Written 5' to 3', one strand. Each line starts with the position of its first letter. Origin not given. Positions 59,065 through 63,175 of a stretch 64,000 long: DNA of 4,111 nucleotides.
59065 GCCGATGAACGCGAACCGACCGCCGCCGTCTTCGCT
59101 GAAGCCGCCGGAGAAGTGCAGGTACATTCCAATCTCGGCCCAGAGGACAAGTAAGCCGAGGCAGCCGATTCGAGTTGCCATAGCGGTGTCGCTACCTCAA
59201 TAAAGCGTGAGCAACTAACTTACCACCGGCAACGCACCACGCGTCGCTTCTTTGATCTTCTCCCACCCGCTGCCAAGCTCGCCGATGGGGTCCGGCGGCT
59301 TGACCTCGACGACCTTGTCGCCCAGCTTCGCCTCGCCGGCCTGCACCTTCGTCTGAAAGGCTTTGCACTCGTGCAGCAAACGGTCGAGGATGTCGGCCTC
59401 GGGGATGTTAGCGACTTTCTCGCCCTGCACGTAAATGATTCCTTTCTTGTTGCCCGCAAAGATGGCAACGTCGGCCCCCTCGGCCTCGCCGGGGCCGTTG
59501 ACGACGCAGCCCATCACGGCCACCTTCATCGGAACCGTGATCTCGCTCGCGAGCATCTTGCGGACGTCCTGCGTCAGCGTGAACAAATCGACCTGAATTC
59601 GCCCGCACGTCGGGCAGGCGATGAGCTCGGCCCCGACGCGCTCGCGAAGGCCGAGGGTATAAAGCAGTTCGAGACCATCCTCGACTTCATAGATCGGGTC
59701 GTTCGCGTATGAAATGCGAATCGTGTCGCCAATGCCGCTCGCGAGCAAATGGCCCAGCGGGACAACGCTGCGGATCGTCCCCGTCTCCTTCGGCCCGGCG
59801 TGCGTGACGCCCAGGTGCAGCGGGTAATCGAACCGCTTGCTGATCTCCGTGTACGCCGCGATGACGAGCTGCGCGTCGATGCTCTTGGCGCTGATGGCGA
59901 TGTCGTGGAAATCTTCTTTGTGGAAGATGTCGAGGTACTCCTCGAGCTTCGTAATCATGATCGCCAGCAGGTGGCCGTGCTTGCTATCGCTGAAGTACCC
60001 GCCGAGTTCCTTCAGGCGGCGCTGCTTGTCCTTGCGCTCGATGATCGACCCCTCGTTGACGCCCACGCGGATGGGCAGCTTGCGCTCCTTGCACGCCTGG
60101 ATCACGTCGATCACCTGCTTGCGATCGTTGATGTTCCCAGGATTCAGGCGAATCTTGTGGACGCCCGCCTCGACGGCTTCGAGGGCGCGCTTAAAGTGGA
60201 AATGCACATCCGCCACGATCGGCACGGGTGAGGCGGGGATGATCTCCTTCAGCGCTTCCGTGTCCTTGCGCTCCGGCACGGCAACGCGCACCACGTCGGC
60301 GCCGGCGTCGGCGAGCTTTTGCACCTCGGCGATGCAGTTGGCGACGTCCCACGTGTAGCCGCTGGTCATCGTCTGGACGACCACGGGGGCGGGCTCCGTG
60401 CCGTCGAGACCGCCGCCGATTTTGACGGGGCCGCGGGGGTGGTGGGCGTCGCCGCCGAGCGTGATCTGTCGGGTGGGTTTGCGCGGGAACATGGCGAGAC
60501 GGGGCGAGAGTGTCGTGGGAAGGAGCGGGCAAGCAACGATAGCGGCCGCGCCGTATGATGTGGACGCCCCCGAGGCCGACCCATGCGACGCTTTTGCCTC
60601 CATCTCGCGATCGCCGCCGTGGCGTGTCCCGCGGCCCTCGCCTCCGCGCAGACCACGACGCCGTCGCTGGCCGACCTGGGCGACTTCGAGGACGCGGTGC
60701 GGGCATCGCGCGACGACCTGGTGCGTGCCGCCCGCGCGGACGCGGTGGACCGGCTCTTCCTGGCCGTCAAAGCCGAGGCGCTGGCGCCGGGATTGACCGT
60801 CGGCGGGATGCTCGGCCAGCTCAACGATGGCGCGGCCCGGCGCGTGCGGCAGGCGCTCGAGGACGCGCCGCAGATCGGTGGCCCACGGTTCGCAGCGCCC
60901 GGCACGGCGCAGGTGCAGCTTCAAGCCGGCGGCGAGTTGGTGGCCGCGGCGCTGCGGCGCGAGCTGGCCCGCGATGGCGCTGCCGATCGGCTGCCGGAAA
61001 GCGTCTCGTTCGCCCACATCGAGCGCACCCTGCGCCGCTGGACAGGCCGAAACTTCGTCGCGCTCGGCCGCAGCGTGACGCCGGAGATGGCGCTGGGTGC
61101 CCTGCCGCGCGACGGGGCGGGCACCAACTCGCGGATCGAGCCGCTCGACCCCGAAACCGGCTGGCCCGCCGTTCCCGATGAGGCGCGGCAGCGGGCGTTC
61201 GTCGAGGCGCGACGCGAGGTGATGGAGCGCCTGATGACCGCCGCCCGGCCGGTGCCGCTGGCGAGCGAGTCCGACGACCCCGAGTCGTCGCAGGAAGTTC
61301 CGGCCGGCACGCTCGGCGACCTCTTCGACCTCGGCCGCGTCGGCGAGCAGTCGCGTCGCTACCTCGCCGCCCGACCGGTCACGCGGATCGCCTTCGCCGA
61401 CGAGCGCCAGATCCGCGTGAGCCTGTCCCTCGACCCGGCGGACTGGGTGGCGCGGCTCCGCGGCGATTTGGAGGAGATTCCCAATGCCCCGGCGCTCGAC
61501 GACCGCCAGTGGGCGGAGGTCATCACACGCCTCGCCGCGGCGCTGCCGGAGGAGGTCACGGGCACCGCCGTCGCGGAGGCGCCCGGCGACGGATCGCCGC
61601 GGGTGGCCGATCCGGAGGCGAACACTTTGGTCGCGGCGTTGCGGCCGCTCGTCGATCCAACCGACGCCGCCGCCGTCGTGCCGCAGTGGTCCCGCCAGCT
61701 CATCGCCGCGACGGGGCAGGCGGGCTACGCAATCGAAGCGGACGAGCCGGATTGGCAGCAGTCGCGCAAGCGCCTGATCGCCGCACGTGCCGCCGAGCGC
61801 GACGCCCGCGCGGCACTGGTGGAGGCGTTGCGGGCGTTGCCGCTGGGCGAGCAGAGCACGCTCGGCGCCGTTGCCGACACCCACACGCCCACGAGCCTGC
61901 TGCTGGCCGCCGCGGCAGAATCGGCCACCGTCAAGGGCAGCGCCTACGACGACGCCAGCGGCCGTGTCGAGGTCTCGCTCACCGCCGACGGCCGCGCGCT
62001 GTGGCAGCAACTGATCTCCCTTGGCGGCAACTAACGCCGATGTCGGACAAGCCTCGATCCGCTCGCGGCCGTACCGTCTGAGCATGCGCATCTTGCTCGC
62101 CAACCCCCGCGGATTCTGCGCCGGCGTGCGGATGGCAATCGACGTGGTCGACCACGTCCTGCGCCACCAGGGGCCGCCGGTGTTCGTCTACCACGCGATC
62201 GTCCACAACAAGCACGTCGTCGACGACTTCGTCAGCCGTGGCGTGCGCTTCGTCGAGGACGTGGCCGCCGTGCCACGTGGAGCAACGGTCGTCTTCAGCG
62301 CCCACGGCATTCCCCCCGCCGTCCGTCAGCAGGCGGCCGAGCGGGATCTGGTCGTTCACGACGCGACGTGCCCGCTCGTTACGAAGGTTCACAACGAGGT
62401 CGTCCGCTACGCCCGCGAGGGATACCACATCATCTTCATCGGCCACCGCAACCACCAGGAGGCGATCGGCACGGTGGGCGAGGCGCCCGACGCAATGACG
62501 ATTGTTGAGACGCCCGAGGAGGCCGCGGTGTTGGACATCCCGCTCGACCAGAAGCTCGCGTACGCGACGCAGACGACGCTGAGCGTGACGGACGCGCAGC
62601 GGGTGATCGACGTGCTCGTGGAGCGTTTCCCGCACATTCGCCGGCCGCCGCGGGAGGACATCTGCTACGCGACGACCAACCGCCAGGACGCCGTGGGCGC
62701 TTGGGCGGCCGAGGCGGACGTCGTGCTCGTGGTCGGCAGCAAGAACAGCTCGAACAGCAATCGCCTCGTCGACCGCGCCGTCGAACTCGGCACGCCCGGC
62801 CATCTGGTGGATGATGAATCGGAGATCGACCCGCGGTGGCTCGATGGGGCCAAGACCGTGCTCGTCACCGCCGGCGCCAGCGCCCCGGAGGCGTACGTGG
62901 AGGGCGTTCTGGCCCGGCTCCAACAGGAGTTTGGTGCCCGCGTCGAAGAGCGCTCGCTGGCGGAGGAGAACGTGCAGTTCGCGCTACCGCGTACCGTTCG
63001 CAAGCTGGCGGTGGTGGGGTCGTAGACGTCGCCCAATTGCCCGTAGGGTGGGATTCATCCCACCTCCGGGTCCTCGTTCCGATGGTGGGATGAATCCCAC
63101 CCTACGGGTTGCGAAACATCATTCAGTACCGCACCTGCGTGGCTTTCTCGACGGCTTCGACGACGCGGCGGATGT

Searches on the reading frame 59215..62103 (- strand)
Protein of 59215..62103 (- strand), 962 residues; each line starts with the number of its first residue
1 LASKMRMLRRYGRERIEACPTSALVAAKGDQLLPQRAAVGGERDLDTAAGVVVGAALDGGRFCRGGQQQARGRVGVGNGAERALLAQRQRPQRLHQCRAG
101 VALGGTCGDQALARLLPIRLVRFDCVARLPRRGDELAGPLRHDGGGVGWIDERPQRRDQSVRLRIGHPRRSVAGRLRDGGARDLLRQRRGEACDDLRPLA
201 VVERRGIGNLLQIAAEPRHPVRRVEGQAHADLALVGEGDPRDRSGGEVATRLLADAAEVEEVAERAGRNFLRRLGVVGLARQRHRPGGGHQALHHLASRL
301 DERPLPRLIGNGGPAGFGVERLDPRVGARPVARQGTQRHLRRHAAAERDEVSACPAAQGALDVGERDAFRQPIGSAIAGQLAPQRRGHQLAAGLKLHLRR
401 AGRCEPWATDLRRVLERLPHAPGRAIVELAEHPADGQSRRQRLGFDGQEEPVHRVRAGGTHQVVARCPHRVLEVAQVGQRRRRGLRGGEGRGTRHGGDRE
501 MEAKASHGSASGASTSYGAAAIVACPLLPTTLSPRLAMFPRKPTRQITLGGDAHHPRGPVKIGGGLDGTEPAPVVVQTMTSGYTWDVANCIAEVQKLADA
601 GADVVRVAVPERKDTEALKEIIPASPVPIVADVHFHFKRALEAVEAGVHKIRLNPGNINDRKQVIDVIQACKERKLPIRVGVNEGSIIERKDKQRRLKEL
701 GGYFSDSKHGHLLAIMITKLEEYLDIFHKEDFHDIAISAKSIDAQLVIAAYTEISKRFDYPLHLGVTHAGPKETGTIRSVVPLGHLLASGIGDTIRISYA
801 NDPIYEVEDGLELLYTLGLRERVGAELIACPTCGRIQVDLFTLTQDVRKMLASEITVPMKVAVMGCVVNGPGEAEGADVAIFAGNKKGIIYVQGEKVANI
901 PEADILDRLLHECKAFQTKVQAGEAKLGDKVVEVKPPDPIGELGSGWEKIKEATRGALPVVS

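Call 30: search_protein_families(library=pfam, proteins=[window:59215-62103:-], max_evalue=0.0001)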
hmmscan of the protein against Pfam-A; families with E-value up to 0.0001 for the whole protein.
window:59215-62103:- (962 aa): 1 family
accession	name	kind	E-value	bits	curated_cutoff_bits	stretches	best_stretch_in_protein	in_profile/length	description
PF04551.19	GcpE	-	3.6e-114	381.8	32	1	571-913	14-341/343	GcpE protein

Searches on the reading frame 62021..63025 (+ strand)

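Call 30: search_protein_families(library=pfam, proteins=[window:62021-63025:+], max_evalue=0.0001)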
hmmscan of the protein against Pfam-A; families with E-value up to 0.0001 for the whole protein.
window:62021-63025:+ (334 aa): 1 family
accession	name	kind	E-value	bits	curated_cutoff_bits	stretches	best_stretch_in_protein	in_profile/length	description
PF02401.23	LYTB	-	2.2e-92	309.6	24.5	1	24-300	1-266/267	LytB protein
